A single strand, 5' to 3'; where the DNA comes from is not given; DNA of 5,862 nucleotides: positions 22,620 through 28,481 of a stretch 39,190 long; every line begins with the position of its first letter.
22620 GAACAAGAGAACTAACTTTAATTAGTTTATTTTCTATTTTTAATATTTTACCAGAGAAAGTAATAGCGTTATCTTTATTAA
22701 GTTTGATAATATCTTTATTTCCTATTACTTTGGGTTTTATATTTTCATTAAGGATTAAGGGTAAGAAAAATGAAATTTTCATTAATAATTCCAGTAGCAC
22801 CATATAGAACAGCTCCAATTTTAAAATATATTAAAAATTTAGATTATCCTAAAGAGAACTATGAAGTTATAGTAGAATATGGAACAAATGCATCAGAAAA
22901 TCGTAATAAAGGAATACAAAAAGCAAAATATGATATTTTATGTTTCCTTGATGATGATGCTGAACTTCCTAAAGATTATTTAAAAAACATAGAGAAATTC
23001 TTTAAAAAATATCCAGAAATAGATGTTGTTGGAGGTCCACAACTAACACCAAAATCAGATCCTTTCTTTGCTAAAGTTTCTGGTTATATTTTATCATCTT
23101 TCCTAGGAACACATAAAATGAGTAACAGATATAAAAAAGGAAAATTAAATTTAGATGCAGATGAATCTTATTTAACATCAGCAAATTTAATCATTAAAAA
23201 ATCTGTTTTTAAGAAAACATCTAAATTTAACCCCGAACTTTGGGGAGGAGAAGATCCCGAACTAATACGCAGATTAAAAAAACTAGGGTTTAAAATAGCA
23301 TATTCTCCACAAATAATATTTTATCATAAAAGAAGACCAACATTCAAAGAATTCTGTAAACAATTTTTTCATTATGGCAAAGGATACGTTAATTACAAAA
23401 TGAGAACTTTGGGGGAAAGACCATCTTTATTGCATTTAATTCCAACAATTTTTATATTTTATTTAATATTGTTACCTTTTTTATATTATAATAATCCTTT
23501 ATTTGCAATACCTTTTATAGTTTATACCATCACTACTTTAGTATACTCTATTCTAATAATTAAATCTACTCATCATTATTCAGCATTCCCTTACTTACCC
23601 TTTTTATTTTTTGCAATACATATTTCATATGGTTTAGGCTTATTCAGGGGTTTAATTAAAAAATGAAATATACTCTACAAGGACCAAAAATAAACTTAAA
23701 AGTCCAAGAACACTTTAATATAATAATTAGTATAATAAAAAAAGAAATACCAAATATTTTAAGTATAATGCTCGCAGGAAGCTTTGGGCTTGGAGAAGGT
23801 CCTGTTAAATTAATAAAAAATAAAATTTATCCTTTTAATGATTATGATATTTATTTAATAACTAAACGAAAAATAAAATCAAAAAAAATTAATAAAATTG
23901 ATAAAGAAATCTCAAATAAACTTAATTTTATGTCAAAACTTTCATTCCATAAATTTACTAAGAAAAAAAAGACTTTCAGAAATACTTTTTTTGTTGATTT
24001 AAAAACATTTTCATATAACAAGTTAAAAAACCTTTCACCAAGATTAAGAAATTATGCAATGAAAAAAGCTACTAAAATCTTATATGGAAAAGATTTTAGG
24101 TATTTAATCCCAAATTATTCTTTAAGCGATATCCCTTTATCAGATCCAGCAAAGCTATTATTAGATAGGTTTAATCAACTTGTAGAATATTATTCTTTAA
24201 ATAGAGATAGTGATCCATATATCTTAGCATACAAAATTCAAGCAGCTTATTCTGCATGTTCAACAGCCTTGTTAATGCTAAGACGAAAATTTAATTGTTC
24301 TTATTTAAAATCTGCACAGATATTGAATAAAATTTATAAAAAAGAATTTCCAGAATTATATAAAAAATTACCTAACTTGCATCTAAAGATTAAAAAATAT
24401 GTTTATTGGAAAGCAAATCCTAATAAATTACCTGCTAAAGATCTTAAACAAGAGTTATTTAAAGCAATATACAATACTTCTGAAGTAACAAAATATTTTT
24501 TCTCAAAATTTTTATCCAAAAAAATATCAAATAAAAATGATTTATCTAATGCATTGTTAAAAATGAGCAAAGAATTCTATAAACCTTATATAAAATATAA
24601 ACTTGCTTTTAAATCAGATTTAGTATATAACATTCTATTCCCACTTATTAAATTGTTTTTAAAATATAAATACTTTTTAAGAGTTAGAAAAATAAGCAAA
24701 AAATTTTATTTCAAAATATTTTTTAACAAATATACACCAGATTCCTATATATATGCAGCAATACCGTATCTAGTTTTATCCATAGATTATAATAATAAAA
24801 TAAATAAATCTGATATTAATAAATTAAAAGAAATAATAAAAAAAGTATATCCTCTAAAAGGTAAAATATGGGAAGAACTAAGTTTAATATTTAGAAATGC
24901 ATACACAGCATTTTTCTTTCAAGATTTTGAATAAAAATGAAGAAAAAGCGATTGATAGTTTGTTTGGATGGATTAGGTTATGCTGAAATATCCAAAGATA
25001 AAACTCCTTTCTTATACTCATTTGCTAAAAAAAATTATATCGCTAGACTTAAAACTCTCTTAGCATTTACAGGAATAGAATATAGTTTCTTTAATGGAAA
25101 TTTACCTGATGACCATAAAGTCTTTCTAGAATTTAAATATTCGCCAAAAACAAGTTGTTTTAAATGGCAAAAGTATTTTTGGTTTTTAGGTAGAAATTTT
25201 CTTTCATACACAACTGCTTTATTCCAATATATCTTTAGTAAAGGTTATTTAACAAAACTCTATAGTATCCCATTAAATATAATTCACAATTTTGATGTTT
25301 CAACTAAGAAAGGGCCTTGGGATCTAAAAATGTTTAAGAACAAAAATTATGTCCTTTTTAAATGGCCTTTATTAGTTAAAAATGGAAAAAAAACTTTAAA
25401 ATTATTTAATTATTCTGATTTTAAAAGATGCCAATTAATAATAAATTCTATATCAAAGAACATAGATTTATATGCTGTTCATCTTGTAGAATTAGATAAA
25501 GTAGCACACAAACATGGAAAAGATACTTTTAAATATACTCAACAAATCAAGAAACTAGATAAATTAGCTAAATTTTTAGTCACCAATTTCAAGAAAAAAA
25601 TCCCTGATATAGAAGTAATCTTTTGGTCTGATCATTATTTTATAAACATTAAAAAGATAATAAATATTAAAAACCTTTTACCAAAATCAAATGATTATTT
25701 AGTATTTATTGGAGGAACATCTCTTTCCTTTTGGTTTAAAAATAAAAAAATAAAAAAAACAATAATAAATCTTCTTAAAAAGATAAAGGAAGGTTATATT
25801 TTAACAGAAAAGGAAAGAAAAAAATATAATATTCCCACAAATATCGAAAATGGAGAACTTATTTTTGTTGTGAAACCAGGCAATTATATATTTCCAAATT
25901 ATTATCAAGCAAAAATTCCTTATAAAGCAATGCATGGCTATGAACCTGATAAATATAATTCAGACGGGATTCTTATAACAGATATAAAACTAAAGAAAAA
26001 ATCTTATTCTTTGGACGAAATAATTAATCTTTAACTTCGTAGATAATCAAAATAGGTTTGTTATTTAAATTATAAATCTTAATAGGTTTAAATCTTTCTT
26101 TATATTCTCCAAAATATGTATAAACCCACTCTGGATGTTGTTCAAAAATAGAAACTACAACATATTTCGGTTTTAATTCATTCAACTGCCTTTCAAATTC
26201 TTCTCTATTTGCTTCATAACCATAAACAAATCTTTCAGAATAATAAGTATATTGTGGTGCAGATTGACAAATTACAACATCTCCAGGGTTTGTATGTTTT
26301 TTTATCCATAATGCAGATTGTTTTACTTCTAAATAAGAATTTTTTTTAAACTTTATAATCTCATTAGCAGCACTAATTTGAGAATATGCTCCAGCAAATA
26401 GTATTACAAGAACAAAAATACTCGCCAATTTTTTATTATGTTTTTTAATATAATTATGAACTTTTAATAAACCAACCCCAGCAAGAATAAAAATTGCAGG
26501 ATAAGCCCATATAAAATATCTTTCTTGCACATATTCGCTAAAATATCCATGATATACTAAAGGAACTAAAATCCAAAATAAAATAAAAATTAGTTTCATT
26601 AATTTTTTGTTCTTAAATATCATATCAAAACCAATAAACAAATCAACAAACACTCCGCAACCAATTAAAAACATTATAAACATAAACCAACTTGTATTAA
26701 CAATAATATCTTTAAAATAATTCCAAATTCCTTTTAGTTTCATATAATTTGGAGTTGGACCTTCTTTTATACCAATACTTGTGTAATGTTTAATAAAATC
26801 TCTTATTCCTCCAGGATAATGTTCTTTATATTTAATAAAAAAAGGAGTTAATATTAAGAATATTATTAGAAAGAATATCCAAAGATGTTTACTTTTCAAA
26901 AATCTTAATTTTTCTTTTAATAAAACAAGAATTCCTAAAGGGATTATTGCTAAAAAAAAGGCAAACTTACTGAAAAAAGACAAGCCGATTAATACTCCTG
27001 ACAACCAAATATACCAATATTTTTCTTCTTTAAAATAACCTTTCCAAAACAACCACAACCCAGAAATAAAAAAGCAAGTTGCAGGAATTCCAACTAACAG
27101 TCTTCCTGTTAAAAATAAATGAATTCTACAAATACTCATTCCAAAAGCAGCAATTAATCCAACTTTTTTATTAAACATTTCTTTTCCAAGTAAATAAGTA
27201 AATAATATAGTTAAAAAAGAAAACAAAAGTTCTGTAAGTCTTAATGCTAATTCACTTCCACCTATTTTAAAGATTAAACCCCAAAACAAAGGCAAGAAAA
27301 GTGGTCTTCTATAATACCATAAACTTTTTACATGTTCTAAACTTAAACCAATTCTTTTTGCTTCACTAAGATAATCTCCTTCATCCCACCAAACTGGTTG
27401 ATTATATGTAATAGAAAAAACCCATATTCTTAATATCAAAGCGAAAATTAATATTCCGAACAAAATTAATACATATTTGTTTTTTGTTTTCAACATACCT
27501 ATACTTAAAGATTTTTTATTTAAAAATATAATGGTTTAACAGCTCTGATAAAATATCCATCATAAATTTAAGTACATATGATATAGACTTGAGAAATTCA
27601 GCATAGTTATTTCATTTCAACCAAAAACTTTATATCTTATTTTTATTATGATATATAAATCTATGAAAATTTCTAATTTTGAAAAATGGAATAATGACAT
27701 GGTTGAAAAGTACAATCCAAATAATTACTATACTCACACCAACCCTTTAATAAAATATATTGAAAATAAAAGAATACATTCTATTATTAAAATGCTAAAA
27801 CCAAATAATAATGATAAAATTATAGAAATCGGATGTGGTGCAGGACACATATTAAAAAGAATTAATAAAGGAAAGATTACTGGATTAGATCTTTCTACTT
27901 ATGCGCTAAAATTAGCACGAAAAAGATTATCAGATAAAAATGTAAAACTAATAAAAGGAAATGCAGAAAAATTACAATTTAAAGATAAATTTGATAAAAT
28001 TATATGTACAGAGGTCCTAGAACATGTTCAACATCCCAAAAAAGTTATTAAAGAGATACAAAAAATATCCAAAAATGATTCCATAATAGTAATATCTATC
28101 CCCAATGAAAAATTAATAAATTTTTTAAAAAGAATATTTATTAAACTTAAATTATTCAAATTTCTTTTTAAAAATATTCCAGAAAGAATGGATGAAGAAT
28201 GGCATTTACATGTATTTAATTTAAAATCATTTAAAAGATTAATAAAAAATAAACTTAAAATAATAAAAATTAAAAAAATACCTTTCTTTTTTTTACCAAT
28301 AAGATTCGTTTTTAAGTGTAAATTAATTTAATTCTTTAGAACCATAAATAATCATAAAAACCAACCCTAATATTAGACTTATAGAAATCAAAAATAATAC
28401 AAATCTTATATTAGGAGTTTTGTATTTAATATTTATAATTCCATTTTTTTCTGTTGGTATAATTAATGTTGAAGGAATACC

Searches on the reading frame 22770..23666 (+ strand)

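Call 34: search_protein_families(library=pfam, proteins=[window:22770-23666:+], max_evalue=0.0001)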
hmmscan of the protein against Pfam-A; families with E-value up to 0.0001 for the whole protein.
window:22770-23666:+ (298 aa): 5 families
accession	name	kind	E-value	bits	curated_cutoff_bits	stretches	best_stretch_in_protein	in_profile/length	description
PF13632.12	Glyco_trans_2_3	-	1.5e-13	51.5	27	1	58-255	3-195/198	Glycosyl transferase family group 2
PF00535.33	Glycos_transf_2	-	8.3e-12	45.8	23.3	1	32-149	56-166/168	Glycosyl transferase family 2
PF13641.12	Glyco_tranf_2_3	-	2.7e-10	41.1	27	1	25-198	54-223/230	Glycosyltransferase like family 2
PF10111.15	Glyco_tranf_2_2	-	1.4e-05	25.1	27.3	1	36-195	66-225/276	Glycosyltransferase like family 2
PF13506.12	Glyco_transf_21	-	1.8e-05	24.7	21.7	1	44-196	21-166/174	Glycosyl transferase family 21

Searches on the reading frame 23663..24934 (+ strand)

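Call 34: search_protein_families(library=pfam, proteins=[window:23663-24934:+], max_evalue=0.0001)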
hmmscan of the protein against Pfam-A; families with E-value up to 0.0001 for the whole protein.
window:23663-24934:+ (423 aa): 0 families

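Call 84: search_protein_families(library=pfam, proteins=[window:23663-24934:+], max_evalue=0.001)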
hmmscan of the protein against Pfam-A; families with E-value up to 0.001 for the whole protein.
window:23663-24934:+ (423 aa): 1 family
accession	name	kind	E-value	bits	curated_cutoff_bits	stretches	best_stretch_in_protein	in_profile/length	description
PF18765.7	Polbeta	-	0.00043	20.8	26.9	0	21-108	3-79/93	Polymerase beta, Nucleotidyltransferase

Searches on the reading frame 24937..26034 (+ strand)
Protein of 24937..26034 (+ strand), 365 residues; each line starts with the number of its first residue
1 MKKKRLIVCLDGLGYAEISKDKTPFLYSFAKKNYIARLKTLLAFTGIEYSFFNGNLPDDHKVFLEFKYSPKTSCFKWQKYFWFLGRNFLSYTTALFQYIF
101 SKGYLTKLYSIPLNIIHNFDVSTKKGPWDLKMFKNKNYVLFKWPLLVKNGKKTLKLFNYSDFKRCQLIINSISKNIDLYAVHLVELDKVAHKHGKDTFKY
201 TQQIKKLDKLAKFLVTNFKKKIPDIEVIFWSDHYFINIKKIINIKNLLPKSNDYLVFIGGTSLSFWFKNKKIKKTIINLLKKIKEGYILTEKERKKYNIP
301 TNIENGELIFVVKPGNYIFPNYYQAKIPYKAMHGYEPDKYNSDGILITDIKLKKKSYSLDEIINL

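Call 34: search_protein_families(library=pfam, proteins=[window:24937-26034:+], max_evalue=0.0001)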
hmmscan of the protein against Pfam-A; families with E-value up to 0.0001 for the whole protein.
window:24937-26034:+ (365 aa): 1 family
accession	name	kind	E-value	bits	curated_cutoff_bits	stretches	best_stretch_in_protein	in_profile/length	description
PF01663.27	Phosphodiest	-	4.7e-16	59.8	23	1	6-335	2-341/342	Type I phosphodiesterase / nucleotide pyrophosphatase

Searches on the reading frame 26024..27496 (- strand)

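Call 34: search_protein_families(library=pfam, proteins=[window:26024-27496:-], max_evalue=0.0001)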
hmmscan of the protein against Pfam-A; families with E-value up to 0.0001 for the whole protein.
window:26024-27496:- (490 aa): 2 families
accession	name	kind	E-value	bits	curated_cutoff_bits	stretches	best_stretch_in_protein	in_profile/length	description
PF13231.12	PMT_2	-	3e-16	60.5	26.1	1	64-220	2-158/160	Dolichyl-phosphate-mannose-protein mannosyltransferase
PF02366.24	PMT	-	2.2e-07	31.2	22.7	1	80-222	80-233/245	Dolichyl-phosphate-mannose-protein mannosyltransferase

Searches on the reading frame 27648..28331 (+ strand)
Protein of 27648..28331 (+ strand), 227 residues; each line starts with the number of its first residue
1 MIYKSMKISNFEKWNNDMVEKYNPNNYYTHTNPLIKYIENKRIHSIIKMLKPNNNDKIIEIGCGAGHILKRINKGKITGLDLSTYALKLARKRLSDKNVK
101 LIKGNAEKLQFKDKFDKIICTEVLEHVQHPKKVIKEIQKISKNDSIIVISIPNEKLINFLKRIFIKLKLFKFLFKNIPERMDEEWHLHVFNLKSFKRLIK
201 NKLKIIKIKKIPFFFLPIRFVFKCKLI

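Call 34: search_protein_families(library=pfam, proteins=[window:27648-28331:+], max_evalue=0.0001)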
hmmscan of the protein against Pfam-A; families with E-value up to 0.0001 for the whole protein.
window:27648-28331:+ (227 aa): 12 families
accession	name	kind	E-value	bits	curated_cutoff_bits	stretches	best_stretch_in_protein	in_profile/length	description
PF13847.12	Methyltransf_31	-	6.3e-22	78.3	27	1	54-154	3-116/145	Methyltransferase domain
PF08241.18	Methyltransf_11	-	7.5e-20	71.8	21.2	1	60-149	2-95/95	Methyltransferase domain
PF13489.12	Methyltransf_23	-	5.6e-17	62.4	27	1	45-200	12-155/164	Methyltransferase domain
PF13649.12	Methyltransf_25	-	2e-16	60.9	27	1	58-142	1-94/97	Methyltransferase domain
PF08242.18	Methyltransf_12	-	3.5e-14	53.8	30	1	59-144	1-95/98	Methyltransferase domain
PF05401.17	NodS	-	4.1e-11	43.5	24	1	39-145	27-140/201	Nodulation protein S (NodS)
PF01209.24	Ubie_methyltran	-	4.3e-09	36.5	20.1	1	44-149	37-151/233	ubiE/COQ5 methyltransferase family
PF07021.18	MetW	-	5.5e-09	36.4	21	1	46-202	7-158/193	Methionine biosynthesis protein MetW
PF02353.26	CMAS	-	2.2e-08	34.2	27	1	27-147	35-162/273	Mycolic acid cyclopropane synthetase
PF05175.20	MTS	-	9.6e-07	29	23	1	47-120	24-104/170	Methyltransferase small domain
PF00398.26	RrnaAD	-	7.3e-06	25.7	24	1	39-141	15-96/263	Ribosomal RNA adenine dimethylase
PF05219.18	DREV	-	1.6e-05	24.6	26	1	53-151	93-188/265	DREV methyltransferase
